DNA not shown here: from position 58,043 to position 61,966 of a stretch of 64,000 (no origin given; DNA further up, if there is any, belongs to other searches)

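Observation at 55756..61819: Unrecognised ~170-aa C-terminal tandem module shared by two unrelated secreted enzymes in a T9SS-cargo islet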

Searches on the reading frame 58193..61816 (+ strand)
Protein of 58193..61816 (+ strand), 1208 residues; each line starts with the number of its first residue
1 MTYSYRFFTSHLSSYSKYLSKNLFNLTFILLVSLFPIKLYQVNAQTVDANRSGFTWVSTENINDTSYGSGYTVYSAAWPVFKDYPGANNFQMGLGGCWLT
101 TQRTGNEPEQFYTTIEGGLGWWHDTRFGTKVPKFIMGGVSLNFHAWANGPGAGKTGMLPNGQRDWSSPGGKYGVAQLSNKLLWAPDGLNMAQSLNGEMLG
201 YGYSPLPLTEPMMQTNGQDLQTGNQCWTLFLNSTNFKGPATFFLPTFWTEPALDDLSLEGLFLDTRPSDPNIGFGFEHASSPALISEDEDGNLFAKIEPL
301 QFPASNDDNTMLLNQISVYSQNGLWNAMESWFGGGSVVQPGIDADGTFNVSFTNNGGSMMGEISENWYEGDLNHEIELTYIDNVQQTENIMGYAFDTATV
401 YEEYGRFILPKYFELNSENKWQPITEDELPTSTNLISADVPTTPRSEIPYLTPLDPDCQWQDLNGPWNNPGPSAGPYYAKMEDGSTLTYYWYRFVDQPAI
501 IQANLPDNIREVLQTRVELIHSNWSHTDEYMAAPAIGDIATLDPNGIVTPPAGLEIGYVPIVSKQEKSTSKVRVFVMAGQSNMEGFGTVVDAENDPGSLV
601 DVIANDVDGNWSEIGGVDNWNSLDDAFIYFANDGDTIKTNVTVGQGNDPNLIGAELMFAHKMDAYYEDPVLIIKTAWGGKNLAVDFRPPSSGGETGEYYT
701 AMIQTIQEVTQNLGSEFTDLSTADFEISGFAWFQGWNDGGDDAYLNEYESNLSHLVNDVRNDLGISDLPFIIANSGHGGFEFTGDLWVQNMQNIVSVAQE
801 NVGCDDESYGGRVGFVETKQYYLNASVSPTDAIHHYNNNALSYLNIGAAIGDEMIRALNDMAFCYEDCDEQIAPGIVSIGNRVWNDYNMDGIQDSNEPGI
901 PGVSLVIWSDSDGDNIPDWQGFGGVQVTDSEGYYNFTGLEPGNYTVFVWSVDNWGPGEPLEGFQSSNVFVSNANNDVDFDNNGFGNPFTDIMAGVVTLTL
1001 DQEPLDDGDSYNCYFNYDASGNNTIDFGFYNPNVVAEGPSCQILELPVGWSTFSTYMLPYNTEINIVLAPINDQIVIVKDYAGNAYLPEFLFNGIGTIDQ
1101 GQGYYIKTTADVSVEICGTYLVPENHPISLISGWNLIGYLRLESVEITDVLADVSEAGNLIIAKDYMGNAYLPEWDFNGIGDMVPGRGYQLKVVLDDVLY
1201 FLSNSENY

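Call 4: search_protein_families(library=pfam, proteins=[window:58193-61816:+], max_evalue=1)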
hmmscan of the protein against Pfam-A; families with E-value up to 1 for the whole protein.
window:58193-61816:+ (1208 aa): 7 families
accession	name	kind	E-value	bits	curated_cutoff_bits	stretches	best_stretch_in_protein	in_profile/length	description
PF03629.24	SASA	-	1.5e-22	80.8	24.8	1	572-781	2-174/226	Carbohydrate esterase, sialic acid-specific acetylesterase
PF17210.9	SdrD_B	-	3.3e-16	59.9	29.7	1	878-951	2-67/112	SdrD B-like domain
PF13620.12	CarboxypepD_reg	-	3.3e-05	24.6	32.3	1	900-950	14-56/82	Carboxypeptidase regulatory-like domain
PF17802.7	SpaA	-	0.028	15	23.1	1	896-946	11-56/91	Prealbumin-like fold domain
PF07495.19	Y_Y_Y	-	0.055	13.8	26.6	1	927-955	24-51/65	Y_Y_Y domain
PF00775.27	Dioxygenase_C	-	0.16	11.8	27.3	1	915-946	68-98/182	Dioxygenase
PF13959.11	CTE_SPB4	-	0.42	11.1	27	1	8-27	12-33/52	ATP-dependent rRNA helicase SPB4-like, C-terminal extension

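Call 5: search_protein_families(library=ncbifam, proteins=[window:58193-61816:+], max_evalue=1)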
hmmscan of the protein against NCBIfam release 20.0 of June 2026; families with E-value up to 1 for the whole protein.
window:58193-61816:+ (1208 aa): 3 families
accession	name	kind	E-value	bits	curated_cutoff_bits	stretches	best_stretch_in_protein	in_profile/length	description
NF000535.3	MSCRAMM_SdrC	exception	2.5e-08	32.5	1700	1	879-951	499-563/963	MSCRAMM family adhesin SdrC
NF012181.0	MSCRAMM_SdrD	exception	1.2e-07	29.6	2500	1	879-947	795-855/1379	MSCRAMM family adhesin SdrD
TIGR02422.1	protocat_beta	equivalog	0.027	14.2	296.4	1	917-956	104-141/220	protocatechuate 3,4-dioxygenase subunit beta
